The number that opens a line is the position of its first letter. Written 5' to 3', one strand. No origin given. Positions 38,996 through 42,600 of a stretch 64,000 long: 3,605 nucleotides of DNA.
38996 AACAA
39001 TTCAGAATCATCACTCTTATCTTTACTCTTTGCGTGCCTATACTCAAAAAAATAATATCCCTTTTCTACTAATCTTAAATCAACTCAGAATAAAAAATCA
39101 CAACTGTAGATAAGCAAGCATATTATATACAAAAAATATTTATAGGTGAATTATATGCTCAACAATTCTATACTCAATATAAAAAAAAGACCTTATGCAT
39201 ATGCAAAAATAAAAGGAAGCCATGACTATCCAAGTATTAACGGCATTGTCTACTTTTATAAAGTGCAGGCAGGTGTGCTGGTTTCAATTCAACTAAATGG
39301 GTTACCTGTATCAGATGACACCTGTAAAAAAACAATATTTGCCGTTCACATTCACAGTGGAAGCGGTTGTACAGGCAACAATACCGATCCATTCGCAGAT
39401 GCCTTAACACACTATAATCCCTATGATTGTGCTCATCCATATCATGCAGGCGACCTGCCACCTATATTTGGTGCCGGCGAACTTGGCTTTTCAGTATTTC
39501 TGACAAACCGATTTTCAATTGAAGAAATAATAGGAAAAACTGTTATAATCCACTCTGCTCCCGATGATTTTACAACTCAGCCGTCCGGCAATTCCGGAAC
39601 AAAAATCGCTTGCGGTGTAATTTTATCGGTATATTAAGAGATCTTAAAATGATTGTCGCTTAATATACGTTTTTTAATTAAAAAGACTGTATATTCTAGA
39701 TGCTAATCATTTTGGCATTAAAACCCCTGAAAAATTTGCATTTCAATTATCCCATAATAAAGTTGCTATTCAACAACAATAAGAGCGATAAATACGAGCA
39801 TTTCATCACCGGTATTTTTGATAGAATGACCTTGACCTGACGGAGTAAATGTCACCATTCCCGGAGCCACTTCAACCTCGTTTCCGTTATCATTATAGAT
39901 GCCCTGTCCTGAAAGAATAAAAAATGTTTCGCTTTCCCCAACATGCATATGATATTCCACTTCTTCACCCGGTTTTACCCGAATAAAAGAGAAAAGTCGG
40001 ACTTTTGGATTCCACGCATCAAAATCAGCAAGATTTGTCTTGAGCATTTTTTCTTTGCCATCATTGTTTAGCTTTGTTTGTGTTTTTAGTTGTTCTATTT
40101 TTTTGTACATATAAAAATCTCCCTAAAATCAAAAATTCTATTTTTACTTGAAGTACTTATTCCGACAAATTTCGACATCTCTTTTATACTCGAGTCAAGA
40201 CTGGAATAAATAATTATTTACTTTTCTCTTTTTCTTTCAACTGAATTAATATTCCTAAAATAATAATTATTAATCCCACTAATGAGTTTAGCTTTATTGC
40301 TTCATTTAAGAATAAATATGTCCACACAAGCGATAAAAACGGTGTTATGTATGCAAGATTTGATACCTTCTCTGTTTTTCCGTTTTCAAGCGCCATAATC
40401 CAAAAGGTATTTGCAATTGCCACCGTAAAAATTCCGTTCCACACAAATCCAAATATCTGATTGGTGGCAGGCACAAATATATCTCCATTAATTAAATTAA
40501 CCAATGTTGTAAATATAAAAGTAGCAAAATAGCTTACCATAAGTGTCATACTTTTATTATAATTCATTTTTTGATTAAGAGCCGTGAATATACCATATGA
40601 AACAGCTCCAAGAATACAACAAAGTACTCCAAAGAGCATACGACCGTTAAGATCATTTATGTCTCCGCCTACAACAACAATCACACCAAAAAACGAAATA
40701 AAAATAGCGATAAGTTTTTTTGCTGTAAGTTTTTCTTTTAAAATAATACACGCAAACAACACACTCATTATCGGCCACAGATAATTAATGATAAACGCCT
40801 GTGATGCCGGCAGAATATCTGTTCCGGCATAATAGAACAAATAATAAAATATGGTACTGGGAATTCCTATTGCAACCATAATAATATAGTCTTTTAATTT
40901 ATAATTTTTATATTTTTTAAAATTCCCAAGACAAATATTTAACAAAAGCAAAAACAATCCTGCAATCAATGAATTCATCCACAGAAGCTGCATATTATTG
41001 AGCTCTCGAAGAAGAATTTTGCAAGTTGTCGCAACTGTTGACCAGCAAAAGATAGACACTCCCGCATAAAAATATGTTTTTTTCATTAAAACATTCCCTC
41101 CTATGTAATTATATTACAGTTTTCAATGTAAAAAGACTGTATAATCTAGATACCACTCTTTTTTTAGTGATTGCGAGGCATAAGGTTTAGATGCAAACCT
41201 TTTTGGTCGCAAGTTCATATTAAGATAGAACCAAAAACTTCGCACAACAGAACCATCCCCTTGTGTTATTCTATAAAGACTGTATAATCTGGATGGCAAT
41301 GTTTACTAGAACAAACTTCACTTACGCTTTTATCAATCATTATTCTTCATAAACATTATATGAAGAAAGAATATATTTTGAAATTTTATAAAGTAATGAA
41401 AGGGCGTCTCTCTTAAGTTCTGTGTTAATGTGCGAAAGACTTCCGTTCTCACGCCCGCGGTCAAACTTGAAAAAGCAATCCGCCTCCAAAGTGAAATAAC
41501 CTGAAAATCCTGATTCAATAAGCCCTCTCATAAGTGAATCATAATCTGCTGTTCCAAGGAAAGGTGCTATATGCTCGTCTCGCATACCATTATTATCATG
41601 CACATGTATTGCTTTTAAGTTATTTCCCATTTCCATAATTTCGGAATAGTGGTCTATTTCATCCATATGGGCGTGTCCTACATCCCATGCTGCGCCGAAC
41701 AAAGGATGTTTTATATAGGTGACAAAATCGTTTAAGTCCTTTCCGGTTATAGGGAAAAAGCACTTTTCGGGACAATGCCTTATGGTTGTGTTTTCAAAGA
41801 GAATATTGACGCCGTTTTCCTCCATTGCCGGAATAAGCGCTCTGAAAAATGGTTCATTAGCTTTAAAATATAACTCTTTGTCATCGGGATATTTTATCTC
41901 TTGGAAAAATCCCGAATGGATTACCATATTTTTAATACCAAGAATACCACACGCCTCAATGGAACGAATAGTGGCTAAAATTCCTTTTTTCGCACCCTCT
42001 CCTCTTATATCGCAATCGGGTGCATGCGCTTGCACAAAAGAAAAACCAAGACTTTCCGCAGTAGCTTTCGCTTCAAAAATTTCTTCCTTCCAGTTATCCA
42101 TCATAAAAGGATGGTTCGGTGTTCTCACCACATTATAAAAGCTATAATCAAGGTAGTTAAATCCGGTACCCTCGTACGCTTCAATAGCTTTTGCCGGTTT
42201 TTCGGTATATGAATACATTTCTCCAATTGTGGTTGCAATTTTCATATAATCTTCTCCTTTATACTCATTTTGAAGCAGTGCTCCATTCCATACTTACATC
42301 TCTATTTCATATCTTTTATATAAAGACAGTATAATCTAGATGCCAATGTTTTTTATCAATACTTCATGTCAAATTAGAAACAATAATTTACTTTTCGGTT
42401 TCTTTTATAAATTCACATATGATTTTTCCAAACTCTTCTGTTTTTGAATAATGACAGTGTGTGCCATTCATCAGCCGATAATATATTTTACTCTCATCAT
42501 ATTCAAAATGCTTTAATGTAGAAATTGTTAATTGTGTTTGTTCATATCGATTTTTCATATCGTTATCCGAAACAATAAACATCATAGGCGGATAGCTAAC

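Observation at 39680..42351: Four same-orientation copies of a 26-33 nt intergenic repeat with a perfect extended -10 core, confined to one gene cluster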

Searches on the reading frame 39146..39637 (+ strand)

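Call 4: search_protein_families(library=pfam, proteins=[window:39146-39637:+])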
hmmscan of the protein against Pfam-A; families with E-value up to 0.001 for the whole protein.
window:39146-39637:+ (163 aa): 1 family
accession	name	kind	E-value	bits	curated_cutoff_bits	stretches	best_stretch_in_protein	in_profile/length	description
PF00080.25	Sod_Cu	-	3e-21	76.7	28.9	1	32-159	2-133/133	Copper/zinc superoxide dismutase (SODC)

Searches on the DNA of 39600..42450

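Call 11: search_rna_families(source=window, start=39600, end=42450, threshold=evalue, max_evalue=5, show_alignments=2)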
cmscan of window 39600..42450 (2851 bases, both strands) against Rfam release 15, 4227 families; matches with E-value up to 5: 0.
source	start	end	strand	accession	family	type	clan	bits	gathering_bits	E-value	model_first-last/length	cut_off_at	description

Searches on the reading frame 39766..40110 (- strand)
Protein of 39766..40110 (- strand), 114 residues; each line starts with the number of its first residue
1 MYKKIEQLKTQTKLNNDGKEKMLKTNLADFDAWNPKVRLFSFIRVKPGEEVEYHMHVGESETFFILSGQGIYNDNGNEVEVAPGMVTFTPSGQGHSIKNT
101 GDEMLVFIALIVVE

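Call 4: search_protein_families(library=pfam, proteins=[window:39766-40110:-])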
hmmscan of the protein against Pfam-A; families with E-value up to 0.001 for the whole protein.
window:39766-40110:- (114 aa): 5 families
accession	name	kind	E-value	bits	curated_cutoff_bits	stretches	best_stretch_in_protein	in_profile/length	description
PF07883.17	Cupin_2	-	4.2e-18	65.3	27.2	1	42-109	2-68/70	Cupin domain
PF01050.24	MannoseP_isomer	-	2.5e-06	28.1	23.6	1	42-108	32-98/116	Mannose-6-phosphate isomerase C-terminal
PF00190.28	Cupin_1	-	8e-06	25.9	22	1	24-110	19-112/151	Cupin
PF12973.13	Cupin_7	-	0.00011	22.5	27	1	40-109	35-100/105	ChrR Cupin-like domain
PF02311.25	AraC_binding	-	0.00018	21.7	21.1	1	48-105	13-69/135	AraC-like ligand binding domain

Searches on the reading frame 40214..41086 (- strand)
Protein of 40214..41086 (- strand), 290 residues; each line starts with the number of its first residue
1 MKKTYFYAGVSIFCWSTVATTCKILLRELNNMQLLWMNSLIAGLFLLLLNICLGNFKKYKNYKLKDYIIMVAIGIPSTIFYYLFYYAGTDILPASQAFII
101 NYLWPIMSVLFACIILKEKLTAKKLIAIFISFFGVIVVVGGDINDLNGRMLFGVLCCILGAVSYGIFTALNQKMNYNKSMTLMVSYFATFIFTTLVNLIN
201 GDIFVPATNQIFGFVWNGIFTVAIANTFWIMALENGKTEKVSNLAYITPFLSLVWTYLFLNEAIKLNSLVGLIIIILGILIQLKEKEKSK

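Call 4: search_protein_families(library=pfam, proteins=[window:40214-41086:-])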
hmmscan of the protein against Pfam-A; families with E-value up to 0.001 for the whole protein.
window:40214-41086:- (290 aa): 2 families
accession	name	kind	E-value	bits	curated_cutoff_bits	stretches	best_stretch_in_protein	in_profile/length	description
PF00892.27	EamA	-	1.6e-38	132.5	28.2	2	4-139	3-134/135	EamA-like transporter family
PF09843.14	DUF2070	-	0.00053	18.9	30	1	125-280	17-169/561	Predicted membrane protein (DUF2070)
